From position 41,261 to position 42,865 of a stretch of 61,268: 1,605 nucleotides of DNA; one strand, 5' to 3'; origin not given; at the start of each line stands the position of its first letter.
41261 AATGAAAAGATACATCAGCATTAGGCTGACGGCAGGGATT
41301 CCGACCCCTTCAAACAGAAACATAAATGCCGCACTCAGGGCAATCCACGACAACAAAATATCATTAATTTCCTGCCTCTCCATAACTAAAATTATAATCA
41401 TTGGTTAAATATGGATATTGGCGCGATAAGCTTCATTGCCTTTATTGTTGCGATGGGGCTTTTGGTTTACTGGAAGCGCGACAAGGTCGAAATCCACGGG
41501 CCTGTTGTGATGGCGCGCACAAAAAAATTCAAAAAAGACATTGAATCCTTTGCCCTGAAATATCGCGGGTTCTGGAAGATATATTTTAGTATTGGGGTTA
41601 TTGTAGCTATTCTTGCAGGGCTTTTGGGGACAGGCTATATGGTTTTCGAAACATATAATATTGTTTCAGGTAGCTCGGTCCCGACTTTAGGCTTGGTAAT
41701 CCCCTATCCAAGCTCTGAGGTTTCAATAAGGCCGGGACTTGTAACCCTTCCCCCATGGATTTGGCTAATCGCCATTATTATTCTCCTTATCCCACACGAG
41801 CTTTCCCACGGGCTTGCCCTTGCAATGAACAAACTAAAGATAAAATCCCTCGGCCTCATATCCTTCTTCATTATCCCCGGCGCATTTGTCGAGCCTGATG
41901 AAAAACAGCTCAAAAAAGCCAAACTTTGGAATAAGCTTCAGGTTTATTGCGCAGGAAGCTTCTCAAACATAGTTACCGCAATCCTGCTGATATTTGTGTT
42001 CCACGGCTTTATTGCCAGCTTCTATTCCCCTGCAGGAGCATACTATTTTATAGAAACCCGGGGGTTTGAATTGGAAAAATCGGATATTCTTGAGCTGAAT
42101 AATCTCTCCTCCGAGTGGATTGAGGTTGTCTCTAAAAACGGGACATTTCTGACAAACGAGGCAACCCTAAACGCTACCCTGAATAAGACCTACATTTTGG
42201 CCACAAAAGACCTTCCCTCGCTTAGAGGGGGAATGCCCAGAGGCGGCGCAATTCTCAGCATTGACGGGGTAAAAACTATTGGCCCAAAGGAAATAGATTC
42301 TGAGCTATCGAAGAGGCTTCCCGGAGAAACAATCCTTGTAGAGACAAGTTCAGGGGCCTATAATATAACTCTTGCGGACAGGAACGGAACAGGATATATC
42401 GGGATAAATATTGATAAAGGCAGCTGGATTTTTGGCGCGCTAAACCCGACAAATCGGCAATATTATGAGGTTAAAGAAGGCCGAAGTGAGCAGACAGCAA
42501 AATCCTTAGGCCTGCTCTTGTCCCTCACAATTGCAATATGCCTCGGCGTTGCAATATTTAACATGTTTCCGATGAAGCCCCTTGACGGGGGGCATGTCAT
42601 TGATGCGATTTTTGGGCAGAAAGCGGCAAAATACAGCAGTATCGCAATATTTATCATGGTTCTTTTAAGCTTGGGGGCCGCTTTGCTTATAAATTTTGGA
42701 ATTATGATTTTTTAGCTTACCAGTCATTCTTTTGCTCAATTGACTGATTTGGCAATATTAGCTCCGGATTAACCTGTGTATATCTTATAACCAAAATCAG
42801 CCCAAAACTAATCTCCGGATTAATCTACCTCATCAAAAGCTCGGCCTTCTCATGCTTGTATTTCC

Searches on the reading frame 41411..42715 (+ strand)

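Call 57: search_protein_families(library=pfam, proteins=[window:41411-42715:+], max_evalue=0.00001)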
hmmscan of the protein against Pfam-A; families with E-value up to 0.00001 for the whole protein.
window:41411-42715:+ (434 aa): 1 family
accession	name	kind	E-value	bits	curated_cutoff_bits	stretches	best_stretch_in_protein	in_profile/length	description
PF02163.28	Peptidase_M50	-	9.9e-21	74.5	27.2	1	119-420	3-218/221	Peptidase family M50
